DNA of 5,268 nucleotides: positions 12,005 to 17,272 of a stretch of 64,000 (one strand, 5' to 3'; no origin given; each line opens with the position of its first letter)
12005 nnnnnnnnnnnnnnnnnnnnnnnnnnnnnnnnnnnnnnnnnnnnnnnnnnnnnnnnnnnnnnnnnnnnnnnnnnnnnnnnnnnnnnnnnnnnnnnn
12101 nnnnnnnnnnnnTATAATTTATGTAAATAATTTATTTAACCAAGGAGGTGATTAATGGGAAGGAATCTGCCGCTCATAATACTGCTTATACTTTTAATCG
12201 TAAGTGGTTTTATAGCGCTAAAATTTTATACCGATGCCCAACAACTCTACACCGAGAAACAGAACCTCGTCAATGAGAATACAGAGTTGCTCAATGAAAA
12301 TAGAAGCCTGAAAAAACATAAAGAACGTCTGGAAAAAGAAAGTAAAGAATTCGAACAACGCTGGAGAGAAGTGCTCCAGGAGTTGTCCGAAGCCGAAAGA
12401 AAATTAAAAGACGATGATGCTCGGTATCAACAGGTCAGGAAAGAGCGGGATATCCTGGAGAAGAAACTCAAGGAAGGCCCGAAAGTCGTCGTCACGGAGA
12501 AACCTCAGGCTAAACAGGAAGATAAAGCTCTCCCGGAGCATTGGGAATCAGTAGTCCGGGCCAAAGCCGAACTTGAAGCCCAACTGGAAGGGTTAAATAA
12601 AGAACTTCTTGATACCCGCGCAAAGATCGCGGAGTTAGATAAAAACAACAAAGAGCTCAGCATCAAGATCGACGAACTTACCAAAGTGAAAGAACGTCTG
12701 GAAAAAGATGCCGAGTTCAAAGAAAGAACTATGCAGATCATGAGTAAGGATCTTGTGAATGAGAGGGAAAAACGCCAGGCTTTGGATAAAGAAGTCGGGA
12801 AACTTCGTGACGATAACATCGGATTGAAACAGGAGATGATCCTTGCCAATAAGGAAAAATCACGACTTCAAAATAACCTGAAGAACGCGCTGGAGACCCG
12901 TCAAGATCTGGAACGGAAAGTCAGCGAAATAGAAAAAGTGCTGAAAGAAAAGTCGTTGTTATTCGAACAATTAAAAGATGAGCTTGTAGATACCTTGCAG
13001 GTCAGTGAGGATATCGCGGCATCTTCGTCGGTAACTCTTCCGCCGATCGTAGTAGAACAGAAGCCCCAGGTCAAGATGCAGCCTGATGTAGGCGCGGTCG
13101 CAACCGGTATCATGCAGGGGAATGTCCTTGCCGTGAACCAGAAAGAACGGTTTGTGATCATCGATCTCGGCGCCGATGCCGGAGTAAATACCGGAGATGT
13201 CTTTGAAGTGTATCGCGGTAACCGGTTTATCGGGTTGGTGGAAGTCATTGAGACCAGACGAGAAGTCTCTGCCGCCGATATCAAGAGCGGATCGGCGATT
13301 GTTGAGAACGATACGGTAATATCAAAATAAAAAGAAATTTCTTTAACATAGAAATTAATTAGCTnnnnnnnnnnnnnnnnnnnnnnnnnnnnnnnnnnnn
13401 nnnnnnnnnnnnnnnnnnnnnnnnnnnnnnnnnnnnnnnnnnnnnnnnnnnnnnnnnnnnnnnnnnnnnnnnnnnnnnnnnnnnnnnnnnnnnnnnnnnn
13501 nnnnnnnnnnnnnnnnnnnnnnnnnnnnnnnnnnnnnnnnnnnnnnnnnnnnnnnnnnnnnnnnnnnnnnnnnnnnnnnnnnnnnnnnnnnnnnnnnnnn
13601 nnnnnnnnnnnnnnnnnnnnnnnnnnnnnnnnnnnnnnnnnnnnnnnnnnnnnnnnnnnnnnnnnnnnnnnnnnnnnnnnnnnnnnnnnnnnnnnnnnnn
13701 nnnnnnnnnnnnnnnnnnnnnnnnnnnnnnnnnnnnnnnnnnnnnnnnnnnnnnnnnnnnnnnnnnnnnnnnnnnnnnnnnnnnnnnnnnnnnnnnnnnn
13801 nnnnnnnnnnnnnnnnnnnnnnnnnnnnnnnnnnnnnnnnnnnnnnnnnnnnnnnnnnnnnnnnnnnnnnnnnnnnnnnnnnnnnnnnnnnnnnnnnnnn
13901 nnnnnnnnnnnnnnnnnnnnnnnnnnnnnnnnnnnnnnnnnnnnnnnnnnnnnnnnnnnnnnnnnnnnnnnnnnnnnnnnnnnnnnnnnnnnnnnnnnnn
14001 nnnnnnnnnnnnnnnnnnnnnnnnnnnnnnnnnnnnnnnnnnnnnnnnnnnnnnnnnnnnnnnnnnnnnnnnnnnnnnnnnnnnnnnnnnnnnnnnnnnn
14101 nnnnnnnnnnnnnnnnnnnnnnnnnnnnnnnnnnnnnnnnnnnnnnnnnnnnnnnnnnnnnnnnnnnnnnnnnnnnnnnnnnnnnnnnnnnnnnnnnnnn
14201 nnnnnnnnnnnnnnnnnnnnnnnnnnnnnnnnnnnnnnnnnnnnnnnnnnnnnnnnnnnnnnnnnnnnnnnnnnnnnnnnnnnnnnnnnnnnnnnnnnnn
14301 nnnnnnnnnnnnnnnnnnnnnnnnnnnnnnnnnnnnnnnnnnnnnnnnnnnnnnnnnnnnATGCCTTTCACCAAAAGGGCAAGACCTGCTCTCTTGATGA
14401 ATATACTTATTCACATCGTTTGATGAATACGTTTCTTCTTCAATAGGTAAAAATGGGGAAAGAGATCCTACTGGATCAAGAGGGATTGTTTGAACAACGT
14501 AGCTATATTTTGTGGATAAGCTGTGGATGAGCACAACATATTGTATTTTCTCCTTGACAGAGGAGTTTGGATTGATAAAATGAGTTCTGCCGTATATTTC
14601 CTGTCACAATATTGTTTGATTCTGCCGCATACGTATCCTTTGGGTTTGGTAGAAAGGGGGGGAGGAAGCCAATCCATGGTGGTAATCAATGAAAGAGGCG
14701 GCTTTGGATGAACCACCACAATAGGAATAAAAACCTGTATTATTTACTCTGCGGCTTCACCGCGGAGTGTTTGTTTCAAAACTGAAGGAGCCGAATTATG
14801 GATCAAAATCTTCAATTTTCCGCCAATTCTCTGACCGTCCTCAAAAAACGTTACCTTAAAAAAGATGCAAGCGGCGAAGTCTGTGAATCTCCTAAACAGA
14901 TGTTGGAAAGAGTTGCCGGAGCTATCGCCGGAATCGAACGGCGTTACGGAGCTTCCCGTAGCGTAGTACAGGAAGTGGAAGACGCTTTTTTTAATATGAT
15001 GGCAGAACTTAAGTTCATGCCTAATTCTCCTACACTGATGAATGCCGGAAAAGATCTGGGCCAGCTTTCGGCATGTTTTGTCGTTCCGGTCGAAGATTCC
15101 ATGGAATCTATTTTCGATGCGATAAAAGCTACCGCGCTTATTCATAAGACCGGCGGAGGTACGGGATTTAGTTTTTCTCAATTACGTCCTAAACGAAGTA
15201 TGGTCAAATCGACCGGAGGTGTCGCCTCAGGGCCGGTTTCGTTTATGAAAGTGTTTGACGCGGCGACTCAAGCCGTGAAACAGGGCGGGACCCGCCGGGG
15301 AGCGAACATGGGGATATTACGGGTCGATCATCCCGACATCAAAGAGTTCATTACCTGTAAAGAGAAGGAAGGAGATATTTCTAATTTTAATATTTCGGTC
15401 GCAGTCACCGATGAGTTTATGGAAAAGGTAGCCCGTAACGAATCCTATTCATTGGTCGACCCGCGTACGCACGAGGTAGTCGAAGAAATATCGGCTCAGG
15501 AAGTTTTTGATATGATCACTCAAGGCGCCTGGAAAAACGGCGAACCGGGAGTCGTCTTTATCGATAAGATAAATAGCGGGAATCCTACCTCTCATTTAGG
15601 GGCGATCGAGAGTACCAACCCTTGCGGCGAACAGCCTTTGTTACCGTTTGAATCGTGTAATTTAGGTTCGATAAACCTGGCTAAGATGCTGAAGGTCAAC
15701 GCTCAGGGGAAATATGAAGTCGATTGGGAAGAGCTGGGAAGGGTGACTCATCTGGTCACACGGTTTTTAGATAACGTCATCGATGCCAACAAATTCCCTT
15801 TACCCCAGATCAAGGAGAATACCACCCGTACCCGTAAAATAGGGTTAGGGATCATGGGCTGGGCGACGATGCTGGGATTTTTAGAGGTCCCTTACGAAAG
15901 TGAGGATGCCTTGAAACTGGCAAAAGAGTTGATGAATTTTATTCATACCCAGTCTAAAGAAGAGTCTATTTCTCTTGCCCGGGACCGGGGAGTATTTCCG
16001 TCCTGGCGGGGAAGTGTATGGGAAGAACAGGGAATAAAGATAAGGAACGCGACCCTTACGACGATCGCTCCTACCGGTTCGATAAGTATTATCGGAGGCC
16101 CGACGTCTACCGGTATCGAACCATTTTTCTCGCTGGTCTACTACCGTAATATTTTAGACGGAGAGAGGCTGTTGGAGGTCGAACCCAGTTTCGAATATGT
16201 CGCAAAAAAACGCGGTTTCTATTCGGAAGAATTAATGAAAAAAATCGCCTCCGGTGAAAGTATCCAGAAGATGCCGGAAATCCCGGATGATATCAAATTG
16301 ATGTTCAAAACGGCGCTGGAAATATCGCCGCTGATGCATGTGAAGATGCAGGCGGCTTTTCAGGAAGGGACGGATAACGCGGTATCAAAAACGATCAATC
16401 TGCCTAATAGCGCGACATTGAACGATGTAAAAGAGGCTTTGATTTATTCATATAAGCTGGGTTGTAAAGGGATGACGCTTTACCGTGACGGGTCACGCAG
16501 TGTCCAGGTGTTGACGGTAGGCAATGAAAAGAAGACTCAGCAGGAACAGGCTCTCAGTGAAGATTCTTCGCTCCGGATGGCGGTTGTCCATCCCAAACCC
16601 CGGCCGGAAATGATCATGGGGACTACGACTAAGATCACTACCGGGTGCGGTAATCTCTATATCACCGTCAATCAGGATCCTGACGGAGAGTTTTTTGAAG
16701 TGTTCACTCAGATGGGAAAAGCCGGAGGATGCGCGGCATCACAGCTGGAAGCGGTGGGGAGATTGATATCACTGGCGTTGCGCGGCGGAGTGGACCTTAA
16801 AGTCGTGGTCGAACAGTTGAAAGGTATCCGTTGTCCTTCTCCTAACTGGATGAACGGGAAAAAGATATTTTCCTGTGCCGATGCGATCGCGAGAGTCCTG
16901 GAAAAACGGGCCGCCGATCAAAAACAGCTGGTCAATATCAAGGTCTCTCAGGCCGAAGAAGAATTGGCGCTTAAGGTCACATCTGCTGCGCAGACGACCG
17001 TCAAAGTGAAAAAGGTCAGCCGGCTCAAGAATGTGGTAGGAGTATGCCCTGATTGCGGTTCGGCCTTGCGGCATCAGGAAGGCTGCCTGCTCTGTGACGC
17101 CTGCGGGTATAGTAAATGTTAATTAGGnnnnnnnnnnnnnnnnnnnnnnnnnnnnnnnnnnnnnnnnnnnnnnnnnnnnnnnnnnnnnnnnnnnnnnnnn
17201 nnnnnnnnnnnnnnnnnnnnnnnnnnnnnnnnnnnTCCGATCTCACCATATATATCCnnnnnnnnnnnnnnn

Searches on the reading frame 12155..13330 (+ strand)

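Call 88: search_protein_families(library=ncbifam, proteins=[window:12155-13330:+], max_evalue=0.00001)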
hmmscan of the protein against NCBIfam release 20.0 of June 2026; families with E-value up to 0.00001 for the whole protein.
window:12155-13330:+ (391 aa): 2 families
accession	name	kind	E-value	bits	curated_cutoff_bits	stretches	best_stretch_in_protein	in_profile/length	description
TIGR02168.1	SMC_prok_B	equivalog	3.5e-10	38.3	567.35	1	33-280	686-929/1181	chromosome segregation protein SMC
TIGR02169.1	SMC_prok_A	equivalog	2.9e-07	28.6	729.4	1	30-317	665-959/1165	chromosome segregation protein SMC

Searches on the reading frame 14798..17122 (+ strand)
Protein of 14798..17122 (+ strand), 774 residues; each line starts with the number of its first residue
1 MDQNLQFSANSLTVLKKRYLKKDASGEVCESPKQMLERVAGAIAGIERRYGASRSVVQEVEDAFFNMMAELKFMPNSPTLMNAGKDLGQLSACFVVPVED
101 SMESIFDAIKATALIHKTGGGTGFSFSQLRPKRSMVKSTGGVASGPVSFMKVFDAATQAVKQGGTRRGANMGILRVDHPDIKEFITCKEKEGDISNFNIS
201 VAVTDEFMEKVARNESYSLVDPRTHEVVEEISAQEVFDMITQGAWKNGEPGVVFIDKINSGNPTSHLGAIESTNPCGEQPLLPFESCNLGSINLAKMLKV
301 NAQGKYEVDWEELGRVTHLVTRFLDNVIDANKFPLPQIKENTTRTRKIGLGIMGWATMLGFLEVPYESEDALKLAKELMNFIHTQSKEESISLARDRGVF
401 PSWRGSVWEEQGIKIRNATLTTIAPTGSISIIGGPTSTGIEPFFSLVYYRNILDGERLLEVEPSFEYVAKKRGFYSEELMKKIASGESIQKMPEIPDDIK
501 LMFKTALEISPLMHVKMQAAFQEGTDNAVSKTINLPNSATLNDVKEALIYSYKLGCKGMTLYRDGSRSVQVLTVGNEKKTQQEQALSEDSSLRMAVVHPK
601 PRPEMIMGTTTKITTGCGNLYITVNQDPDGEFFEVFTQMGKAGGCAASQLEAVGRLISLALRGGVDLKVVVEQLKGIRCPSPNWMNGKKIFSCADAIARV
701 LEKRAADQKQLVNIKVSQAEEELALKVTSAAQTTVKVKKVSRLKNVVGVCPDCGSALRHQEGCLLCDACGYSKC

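Call 88: search_protein_families(library=ncbifam, proteins=[window:14798-17122:+], max_evalue=0.00001)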
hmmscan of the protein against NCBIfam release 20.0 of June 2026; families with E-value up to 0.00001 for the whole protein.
window:14798-17122:+ (774 aa): 21 families
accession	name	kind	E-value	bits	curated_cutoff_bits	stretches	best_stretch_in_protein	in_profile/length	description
NF006417.0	PRK08665.1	equivalog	0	1155.8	961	1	3-774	8-758/759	vitamin B12-dependent ribonucleotide reductase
NF005010.0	PRK06406.1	subfamily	2.4e-243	809.8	1125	2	55-586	214-739/771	vitamin B12-dependent ribonucleotide reductase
TIGR02504.1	NrdJ_Z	equivalog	1.2e-221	737.5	399.95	1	12-572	2-606/606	adenosylcobalamin-dependent ribonucleoside-diphosphate reductase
NF006207.0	PRK08332.1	equivalog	4.1e-152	508.3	2400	4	407-588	1398-1578/1684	vitamin B12-dependent ribonucleotide reductase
NF005122.0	PRK06556.1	equivalog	1.6e-137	459.8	859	3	415-733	541-880/960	vitamin B12-dependent ribonucleotide reductase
TIGR02506.1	NrdE_NrdA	equivalog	1.2e-100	337.8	341.05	2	11-409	3-428/616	ribonucleoside-diphosphate reductase subunit alpha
NF006577.0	PRK09102.1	equivalog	7.6e-96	321.7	620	1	9-585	27-589/604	ribonucleoside-diphosphate reductase subunit alpha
NF005991.0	PRK08115.1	equivalog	2.1e-90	303.9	854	3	227-410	429-610/858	vitamin B12-dependent ribonucleotide reductase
NF005736.0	PRK07562.1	equivalog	1.1e-81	275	1737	3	196-404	396-601/1222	vitamin B12-dependent ribonucleotide reductase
NF005544.0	PRK07207.1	equivalog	9.8e-81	271.9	965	3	3-224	292-509/965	ribonucleoside-diphosphate reductase subunit alpha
NF005101.0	PRK06539.1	equivalog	1.4e-80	271.4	988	3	12-235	153-373/822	ribonucleoside-diphosphate reductase subunit alpha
NF005401.0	PRK06948.1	subfamily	4.7e-80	269.9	906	1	9-578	15-596/604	ribonucleotide reductase-like protein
NF006665.0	PRK09209.1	equivalog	1.5e-66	225.2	1057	2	3-237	152-385/761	ribonucleoside-diphosphate reductase subunit alpha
NF006279.0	PRK08447.1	equivalog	1.1e-64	219.2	1082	2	3-225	133-352/789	ribonucleoside-diphosphate reductase subunit alpha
NF005483.0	PRK07088.1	equivalog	1.9e-59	201.6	1214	2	5-237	156-387/764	ribonucleoside-diphosphate reductase subunit alpha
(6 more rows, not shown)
